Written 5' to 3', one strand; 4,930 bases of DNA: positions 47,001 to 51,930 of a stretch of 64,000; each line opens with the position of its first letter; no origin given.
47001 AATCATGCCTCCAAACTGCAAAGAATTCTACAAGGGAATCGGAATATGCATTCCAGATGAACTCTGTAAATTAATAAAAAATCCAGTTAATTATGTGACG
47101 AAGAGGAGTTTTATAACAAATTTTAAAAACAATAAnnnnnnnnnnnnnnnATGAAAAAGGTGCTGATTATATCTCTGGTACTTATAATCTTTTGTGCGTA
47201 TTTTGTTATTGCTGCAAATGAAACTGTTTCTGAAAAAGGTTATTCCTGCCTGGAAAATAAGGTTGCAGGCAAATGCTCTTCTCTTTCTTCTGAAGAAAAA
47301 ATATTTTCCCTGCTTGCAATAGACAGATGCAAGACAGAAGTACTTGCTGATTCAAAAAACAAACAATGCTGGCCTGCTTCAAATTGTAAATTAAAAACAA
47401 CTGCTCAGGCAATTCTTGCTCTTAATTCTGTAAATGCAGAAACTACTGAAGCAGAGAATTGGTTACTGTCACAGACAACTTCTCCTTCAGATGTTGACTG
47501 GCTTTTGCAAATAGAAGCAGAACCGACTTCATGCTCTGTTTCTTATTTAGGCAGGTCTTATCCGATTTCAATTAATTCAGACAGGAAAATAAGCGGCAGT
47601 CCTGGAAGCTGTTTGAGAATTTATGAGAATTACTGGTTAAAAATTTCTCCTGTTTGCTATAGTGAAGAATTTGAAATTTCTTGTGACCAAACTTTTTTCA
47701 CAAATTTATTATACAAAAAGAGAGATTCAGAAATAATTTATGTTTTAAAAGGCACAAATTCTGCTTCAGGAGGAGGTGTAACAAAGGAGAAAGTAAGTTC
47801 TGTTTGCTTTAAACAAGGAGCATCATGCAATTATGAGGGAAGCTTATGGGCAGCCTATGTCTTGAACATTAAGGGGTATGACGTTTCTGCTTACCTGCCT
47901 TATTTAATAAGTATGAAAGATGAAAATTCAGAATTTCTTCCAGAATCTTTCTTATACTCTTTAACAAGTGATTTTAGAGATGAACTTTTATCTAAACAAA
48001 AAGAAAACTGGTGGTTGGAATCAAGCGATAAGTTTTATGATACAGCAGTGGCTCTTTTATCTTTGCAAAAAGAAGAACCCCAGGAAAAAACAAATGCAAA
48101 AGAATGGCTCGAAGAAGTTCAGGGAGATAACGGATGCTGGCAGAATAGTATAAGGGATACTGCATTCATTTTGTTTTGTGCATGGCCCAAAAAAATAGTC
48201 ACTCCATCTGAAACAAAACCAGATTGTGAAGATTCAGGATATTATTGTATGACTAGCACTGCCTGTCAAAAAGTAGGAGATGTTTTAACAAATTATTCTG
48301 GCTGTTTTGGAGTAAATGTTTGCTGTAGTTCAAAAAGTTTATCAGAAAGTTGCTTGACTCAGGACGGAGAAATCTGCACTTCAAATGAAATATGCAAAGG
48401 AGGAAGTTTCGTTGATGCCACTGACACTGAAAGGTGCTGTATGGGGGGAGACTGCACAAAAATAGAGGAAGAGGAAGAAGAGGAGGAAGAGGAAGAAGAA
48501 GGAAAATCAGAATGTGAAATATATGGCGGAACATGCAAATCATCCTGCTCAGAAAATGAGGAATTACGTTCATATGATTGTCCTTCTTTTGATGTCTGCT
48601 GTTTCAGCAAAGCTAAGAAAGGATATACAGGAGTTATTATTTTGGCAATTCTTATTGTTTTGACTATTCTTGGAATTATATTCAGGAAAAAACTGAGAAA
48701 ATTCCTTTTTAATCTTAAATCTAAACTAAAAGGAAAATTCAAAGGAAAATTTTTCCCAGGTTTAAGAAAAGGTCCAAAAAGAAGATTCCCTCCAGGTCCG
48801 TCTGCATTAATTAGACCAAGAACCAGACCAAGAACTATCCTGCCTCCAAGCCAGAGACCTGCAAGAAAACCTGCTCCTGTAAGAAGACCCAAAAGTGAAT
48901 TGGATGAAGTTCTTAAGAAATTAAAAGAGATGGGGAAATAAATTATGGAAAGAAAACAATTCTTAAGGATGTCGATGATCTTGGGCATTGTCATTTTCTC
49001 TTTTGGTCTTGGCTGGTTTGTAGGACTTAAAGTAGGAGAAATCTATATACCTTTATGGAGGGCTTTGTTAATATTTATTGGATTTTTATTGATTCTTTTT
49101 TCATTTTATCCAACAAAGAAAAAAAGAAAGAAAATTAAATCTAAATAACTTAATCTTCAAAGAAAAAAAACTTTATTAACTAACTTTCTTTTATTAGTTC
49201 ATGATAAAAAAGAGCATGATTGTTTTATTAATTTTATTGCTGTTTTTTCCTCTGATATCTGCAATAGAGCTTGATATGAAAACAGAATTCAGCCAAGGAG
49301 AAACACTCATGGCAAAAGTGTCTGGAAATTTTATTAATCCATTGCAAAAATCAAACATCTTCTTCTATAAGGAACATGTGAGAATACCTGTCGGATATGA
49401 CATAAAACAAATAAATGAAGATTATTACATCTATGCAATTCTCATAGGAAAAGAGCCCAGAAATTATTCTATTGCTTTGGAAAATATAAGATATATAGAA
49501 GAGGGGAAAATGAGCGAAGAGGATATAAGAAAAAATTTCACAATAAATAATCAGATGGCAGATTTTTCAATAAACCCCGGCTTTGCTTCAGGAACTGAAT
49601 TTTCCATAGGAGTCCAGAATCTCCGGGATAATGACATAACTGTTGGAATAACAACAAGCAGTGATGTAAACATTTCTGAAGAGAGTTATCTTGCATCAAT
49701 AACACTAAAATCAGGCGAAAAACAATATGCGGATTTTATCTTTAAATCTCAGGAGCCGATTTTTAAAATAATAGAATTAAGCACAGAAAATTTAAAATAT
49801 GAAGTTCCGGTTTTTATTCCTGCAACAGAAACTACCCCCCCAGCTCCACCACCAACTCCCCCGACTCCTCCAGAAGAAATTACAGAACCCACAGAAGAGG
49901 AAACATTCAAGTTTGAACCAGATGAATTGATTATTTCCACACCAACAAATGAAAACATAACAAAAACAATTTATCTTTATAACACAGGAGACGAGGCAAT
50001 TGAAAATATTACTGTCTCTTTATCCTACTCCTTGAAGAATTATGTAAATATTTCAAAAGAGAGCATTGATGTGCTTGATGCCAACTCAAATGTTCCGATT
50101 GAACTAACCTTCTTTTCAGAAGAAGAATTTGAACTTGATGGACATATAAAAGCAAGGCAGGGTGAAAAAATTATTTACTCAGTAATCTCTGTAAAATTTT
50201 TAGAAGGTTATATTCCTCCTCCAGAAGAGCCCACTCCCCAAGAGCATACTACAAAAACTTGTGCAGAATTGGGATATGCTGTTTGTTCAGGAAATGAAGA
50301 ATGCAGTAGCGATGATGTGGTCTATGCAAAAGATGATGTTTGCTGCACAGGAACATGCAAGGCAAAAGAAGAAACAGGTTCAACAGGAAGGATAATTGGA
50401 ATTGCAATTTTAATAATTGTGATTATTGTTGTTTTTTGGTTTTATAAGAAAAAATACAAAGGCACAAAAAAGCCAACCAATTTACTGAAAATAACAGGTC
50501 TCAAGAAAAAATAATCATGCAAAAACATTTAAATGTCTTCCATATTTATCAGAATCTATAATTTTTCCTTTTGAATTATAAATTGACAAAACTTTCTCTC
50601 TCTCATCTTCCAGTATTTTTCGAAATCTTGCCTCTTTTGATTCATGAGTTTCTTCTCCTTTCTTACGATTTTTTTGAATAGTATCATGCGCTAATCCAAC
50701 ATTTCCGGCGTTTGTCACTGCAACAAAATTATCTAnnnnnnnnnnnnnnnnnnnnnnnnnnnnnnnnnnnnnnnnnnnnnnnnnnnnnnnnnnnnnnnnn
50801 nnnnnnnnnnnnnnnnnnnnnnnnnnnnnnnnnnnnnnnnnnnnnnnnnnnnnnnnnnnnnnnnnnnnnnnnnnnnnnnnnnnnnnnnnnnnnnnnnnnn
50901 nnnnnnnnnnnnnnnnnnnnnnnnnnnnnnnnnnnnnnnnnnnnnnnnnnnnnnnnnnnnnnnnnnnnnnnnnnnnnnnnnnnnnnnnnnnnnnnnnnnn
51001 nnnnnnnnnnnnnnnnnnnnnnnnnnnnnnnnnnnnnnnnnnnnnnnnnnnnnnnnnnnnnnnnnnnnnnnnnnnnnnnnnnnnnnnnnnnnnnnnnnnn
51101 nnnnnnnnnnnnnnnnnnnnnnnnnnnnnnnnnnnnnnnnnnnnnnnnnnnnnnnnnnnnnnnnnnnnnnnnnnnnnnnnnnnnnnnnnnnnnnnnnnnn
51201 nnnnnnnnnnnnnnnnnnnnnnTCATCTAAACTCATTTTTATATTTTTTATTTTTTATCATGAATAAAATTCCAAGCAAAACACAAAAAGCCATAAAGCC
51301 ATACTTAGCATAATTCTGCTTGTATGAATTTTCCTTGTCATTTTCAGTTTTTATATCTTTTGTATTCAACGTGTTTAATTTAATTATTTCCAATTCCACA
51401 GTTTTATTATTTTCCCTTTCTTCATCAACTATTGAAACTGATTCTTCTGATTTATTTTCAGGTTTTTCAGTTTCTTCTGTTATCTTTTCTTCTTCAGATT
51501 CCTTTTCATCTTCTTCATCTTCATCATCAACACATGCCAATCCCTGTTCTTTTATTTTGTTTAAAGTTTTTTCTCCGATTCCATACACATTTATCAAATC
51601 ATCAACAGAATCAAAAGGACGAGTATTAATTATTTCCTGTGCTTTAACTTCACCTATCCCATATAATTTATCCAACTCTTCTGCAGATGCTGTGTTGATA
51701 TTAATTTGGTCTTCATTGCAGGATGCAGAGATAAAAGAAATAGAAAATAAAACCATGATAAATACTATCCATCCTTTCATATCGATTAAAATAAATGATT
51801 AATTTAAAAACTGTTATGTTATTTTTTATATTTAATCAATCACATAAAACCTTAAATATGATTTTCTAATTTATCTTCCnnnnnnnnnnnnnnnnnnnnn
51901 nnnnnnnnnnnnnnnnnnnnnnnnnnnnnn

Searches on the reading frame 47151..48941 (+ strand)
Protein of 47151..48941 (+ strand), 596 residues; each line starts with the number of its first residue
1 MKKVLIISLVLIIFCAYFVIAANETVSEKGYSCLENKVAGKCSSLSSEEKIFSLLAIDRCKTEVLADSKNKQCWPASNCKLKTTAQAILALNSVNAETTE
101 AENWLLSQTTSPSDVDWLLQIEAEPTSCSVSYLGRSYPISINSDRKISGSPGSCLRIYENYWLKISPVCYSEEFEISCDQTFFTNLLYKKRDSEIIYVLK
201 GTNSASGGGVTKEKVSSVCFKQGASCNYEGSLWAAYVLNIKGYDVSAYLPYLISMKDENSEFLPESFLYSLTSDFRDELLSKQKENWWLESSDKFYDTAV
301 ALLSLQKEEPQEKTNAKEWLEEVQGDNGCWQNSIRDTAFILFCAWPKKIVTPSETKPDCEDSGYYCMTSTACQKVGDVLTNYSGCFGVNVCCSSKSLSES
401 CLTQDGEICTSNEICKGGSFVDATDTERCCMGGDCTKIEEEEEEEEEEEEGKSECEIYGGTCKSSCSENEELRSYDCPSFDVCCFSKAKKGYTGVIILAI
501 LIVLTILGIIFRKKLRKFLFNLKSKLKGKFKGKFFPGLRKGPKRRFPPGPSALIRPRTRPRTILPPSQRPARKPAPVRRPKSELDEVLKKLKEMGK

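Call 10: search_protein_families(library=ncbifam, proteins=[window:47151-48941:+], max_evalue=0.1)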
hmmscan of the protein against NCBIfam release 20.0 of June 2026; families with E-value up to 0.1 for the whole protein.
window:47151-48941:+ (596 aa): 0 families

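Call 31: search_protein_representatives(protein=window:47151-48938:+)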
Query: 596 residues. Proteins with E-value up to 0.001 (for the whole library): 841; up to 1e-10: 674; up to 1e-30: 470. The best 150 are listed.
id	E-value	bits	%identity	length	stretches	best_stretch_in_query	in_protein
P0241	8.2e-201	685.1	57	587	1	2-596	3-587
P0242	5.3e-185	632.9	55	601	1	2-596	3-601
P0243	2.9e-181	620.6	51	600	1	2-595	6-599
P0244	1.8e-164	565.1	49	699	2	4-443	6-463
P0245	1.4e-157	542.3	53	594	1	7-596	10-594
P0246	2.3e-151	521.9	51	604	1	4-596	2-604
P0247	1.0e-149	516.4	49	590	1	4-596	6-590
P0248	3.3e-149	514.7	46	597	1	20-596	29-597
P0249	2.7e-148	511.7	50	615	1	6-596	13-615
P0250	3.0e-148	511.5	48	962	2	1-446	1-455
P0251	4.6e-148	510.9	50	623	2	24-487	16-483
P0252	1.5e-144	499.3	45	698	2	5-446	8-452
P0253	3.3e-144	498.2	46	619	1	11-596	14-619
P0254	6.6e-144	497.2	50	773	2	2-357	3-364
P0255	2.2e-143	495.5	50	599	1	2-596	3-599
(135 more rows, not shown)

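Call 41: search_protein_families(library=pfam, proteins=[window:47151-48941:+], max_evalue=0.01)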
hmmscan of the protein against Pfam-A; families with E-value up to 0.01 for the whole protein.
window:47151-48941:+ (596 aa): 1 family
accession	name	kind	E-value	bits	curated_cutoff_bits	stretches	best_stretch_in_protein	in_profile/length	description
PF04533.18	Herpes_U44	-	0.0042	17.2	25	1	13-61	112-161/202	Herpes virus U44 protein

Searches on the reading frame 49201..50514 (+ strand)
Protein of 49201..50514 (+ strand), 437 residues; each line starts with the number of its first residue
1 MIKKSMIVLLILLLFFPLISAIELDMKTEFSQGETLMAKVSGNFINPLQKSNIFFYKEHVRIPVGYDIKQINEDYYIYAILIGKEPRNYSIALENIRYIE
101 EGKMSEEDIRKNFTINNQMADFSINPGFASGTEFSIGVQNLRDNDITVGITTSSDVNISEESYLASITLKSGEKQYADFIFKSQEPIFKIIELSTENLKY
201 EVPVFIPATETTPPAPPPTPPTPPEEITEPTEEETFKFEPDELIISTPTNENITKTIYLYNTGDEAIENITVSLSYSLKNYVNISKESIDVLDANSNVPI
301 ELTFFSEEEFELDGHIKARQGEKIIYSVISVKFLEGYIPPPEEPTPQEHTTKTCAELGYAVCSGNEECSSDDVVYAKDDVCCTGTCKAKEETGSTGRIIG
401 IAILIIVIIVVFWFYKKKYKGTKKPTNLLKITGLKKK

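Call 10: search_protein_families(library=ncbifam, proteins=[window:49201-50514:+], max_evalue=0.1)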
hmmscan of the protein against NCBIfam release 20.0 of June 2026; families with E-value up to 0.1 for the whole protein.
window:49201-50514:+ (437 aa): 0 families

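Call 19: find_homologous_proteins(query=window:49201-50511:+)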
Query window:49201-50511:+ (437 aa): 263 proteins with E <= 0.001 among 6249 candidates; the best 120 are listed.
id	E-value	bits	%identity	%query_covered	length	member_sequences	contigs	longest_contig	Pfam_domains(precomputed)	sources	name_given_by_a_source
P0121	6.9e-283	956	100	99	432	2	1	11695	-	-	-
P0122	1.9e-174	599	67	96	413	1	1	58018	-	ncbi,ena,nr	ncbi:hypothetical protein KAT24_01555 [Candidatus Pacearchaeota archaeon]|nr:hypothetical protein [C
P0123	3.9e-173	594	66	95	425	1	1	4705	-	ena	-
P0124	1.2e-171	589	67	95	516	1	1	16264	-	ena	-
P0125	4.2e-167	574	65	96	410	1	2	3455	-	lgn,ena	-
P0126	1.0e-165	570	64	95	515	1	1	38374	-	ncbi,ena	-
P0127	5.8e-165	567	63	95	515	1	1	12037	-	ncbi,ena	-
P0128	3.6e-162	558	64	95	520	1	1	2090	-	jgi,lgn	jgi:uncharacterized protein (DUF779 family)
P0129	3.7e-157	542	60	96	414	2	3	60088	-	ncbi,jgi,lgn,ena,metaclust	metaclust:\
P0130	1.4e-153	530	59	95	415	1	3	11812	-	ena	-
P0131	5.4e-151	521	57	96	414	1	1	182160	-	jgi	jgi:hypothetical protein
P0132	2.4e-144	499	56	98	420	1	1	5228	-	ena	-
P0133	6.5e-143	495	56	96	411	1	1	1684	-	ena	-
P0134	2.4e-142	493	56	100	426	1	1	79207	-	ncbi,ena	-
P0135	1.1e-141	491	56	99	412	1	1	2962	-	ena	-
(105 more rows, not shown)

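Call 41: search_protein_families(library=pfam, proteins=[window:49201-50514:+], max_evalue=0.01)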
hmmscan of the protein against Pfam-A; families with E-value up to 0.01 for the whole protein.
window:49201-50514:+ (437 aa): 0 families

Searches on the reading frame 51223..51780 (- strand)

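Call 10: search_protein_families(library=ncbifam, proteins=[window:51223-51780:-], max_evalue=0.1)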
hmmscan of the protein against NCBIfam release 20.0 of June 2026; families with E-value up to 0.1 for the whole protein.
window:51223-51780:- (185 aa): 7 families
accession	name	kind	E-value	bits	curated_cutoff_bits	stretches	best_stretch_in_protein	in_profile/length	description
TIGR01259.1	comE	subfamily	2.5e-16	59.8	152.35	1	16-79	50-117/120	comEA protein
TIGR00426.1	TIGR00426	subfamily_domain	5.9e-14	51.9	53.1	1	25-78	7-65/69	competence protein ComEA helix-hairpin-helix repeat region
NF037980.1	T2SS_GspK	equivalog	4.2e-05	23.2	130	1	17-70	204-261/307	type II secretion system minor pseudopilin GspK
NF002708.1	PRK02515.1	equivalog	0.0011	18.8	85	1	23-78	56-111/137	photosystem II complex extrinsic protein PsbU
TIGR03916.1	rSAM_link_UDG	hypoth_equivalog_domain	0.0031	16.7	343.5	1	26-111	322-402/415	putative DNA modification/repair radical SAM protein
TIGR04211.1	SH3_and_anchor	equivalog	0.044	13.4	65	1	87-179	100-191/198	TIGR04211 family SH3 domain-containing protein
NF033218.1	anchor_AmaP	equivalog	0.049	13.4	55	0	139-175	29-63/166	alkaline shock response membrane anchor protein AmaP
